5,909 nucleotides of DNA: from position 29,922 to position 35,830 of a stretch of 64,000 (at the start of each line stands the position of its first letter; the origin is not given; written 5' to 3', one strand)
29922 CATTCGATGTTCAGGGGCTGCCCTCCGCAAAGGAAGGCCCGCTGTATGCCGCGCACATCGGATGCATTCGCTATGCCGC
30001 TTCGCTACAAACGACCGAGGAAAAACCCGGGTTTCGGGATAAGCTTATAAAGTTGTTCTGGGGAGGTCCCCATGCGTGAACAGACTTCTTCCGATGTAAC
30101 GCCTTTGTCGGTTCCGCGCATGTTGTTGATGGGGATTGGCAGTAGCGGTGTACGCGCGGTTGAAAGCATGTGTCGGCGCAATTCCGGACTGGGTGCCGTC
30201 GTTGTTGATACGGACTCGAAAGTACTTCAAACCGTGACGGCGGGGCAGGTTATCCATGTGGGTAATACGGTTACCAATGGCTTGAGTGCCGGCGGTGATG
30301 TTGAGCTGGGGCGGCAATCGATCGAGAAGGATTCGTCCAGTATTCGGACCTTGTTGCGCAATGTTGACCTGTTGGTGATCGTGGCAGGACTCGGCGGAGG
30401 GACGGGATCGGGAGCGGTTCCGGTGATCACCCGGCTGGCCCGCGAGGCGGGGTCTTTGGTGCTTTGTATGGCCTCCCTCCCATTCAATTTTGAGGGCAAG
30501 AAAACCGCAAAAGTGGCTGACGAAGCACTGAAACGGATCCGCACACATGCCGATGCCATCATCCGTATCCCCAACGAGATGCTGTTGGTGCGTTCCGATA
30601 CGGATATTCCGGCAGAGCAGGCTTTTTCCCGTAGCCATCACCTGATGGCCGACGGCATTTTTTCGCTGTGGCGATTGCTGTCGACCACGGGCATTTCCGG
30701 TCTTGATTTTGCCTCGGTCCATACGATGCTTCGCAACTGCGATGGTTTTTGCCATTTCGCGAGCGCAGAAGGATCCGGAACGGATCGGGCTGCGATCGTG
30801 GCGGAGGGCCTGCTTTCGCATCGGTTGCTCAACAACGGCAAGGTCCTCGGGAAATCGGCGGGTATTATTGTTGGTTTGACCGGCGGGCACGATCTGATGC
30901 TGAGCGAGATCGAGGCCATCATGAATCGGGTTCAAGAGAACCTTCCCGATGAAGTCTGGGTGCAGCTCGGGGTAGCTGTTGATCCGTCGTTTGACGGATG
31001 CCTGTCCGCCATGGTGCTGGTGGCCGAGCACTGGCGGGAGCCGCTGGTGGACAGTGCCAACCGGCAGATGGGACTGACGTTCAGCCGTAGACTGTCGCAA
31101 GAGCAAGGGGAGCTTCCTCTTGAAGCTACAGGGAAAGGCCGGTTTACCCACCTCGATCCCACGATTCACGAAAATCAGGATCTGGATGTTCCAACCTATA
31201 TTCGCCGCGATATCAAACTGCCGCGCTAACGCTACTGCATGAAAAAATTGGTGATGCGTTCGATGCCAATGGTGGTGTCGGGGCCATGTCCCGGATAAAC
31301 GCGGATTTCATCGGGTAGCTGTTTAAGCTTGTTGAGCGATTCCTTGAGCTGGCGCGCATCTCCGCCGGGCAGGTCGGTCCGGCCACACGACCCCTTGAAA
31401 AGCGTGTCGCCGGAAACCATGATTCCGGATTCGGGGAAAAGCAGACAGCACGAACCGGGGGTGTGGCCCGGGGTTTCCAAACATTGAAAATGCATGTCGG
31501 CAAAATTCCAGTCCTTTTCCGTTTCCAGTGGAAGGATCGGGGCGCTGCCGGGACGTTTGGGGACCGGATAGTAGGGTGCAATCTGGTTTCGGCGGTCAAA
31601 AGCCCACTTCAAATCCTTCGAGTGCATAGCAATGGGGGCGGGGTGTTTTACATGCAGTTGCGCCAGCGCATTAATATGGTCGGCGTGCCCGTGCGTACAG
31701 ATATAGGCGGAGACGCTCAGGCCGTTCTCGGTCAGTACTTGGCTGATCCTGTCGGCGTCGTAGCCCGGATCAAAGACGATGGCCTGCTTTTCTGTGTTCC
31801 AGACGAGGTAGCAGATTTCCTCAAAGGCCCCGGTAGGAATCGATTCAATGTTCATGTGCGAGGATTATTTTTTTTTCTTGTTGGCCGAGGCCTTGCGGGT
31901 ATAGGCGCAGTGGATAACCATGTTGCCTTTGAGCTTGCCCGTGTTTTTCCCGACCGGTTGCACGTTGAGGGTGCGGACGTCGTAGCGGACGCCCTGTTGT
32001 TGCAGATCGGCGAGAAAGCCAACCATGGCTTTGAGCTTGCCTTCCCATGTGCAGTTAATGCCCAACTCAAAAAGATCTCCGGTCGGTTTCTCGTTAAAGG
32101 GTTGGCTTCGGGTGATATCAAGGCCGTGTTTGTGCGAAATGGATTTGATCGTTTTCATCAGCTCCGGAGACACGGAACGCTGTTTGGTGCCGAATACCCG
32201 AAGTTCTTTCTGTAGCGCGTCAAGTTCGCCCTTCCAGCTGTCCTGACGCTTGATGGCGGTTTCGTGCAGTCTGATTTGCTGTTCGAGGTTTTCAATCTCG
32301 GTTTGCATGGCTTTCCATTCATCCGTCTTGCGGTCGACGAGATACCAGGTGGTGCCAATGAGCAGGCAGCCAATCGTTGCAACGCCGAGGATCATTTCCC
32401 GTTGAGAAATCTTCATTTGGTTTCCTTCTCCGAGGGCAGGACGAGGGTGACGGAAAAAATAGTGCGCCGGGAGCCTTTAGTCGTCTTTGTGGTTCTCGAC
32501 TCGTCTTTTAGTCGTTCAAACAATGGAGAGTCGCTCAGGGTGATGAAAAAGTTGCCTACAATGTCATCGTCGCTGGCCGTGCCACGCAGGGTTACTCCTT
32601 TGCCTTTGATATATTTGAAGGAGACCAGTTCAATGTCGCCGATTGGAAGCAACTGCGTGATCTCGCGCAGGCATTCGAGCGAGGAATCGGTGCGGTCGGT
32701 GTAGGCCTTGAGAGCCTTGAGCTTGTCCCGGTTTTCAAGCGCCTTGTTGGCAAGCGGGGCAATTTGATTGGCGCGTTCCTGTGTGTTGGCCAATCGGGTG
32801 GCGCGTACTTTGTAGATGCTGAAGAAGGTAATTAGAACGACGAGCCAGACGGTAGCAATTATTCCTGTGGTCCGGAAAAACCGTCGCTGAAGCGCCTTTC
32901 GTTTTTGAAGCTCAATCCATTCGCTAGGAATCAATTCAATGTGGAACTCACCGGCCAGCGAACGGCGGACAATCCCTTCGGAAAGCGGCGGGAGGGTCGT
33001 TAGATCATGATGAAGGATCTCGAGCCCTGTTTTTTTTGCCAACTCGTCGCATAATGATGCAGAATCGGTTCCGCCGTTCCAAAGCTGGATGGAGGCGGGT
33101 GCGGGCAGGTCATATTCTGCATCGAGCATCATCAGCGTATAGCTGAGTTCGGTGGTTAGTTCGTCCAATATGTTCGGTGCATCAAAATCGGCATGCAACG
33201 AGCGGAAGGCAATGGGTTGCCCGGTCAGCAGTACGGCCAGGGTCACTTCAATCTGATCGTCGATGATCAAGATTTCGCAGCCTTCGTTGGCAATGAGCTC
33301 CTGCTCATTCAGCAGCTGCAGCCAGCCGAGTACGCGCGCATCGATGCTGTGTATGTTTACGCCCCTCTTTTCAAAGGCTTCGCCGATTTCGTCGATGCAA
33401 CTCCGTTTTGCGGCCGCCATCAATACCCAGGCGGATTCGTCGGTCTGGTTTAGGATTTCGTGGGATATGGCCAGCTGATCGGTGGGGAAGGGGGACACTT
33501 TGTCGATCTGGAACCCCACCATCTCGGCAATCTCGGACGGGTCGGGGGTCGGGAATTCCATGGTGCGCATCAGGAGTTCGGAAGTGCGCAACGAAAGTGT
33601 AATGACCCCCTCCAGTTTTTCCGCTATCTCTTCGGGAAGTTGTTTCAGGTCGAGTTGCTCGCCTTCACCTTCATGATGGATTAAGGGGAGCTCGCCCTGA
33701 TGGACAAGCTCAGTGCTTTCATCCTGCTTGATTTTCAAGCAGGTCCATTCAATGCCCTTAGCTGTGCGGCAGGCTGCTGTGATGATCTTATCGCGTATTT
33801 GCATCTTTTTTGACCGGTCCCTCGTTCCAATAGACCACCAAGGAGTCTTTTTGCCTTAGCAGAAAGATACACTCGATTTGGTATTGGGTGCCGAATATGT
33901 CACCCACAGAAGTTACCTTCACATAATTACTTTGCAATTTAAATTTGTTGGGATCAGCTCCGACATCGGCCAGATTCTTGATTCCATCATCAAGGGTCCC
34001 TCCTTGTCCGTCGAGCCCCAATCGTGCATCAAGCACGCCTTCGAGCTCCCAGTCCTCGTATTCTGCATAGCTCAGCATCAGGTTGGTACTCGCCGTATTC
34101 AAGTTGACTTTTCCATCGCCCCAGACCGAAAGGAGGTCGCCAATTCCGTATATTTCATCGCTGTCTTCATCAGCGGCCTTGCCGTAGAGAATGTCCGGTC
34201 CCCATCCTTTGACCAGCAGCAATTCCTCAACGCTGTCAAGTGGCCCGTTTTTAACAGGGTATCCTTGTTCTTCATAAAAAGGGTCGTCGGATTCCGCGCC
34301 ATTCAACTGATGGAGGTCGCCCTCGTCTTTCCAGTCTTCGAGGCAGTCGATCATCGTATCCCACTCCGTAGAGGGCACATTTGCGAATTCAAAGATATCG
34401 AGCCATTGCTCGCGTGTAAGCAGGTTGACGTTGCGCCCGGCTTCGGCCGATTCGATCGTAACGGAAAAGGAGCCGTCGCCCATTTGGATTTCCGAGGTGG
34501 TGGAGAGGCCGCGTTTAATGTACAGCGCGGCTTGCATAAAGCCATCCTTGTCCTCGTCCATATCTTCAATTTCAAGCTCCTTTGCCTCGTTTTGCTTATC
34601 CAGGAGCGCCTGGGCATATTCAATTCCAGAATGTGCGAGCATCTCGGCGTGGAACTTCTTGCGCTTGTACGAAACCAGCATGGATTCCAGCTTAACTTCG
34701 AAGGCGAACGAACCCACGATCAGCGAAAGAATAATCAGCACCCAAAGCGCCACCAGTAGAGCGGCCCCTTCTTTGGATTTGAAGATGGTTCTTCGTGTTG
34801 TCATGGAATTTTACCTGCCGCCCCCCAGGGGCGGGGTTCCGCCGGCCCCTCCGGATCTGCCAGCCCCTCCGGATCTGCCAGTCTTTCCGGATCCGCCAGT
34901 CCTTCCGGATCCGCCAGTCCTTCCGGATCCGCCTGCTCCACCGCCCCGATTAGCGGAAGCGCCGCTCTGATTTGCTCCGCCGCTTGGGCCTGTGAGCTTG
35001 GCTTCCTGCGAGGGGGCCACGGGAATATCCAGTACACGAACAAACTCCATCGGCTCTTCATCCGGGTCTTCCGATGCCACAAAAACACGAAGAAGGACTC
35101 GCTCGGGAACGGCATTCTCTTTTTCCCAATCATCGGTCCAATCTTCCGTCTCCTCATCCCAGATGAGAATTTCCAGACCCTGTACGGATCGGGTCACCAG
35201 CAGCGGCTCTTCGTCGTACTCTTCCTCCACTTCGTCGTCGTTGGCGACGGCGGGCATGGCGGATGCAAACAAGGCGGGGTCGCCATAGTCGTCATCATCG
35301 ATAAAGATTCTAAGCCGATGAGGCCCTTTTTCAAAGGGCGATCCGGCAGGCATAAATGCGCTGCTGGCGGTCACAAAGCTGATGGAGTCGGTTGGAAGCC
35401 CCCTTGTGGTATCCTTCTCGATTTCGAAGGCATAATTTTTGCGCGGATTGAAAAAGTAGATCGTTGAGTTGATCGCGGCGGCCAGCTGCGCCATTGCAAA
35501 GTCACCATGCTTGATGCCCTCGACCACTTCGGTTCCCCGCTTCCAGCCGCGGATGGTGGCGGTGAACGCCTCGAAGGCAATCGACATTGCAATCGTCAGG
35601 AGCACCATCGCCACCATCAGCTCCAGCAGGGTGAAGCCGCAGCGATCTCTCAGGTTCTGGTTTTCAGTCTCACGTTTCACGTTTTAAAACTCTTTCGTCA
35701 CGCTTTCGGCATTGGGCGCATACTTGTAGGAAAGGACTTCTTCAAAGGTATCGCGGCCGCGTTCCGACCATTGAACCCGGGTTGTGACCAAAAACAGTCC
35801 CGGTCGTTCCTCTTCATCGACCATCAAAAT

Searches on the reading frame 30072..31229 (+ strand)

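Call 16: search_protein_families(library=pfam, proteins=[window:30072-31229:+], max_evalue=0.00001)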
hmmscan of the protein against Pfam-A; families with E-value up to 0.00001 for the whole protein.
window:30072-31229:+ (385 aa): 2 families
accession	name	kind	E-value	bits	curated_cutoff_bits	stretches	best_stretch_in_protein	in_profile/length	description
PF00091.31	Tubulin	-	4.9e-33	115.4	33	1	18-172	3-186/190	Tubulin/FtsZ family, GTPase domain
PF12327.13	FtsZ_C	-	7.4e-12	45.9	27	1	231-318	7-92/95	FtsZ family, C-terminal domain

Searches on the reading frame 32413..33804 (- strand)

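Call 16: search_protein_families(library=pfam, proteins=[window:32413-33804:-], max_evalue=0.00001)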
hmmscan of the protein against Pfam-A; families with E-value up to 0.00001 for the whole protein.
window:32413-33804:- (463 aa): 0 families

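Call 21: search_protein_families(library=pfam, proteins=[window:32413-33804:-], max_evalue=0.01)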
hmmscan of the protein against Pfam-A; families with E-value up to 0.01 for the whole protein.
window:32413-33804:- (463 aa): 1 family
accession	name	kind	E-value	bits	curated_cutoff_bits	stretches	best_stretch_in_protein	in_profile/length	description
PF05137.18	PilN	-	1.9e-05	25.1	22.8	1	379-454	3-76/78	Fimbrial assembly protein (PilN)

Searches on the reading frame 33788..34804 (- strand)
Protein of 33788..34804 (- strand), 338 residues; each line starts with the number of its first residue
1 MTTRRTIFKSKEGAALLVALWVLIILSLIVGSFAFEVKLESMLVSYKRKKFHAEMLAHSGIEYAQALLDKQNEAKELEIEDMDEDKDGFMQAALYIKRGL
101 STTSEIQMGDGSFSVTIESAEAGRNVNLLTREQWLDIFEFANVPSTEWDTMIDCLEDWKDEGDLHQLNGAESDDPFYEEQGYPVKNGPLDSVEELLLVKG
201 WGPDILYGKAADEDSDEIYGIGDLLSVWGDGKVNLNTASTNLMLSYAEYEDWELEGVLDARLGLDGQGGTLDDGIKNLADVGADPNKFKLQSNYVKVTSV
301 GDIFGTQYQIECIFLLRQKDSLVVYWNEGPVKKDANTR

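Call 16: search_protein_families(library=pfam, proteins=[window:33788-34804:-], max_evalue=0.00001)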
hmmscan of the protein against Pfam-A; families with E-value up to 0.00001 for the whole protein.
window:33788-34804:- (338 aa): 1 family
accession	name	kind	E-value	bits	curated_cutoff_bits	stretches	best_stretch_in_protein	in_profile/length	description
PF21687.3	T2SSK_1st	-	1.8e-07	32.3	26.2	1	125-205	14-94/107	Type II secretion system (T2SS), protein K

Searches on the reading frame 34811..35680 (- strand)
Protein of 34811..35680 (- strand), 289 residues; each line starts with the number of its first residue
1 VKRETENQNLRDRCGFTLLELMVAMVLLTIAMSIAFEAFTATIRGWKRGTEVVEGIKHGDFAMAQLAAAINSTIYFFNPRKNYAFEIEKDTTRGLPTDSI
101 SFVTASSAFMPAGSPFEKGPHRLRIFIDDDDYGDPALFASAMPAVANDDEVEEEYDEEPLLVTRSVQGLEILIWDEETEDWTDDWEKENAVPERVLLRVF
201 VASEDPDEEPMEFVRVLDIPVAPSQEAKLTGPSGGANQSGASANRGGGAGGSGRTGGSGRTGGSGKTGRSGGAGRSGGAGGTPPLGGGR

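Call 16: search_protein_families(library=pfam, proteins=[window:34811-35680:-], max_evalue=0.00001)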
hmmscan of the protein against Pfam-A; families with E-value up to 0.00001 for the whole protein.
window:34811-35680:- (289 aa): 1 family
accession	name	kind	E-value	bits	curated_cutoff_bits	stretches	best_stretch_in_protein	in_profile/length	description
PF07963.17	N_methyl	-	1.1e-08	34.8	21.2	1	11-36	2-27/27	Prokaryotic N-terminal methylation motif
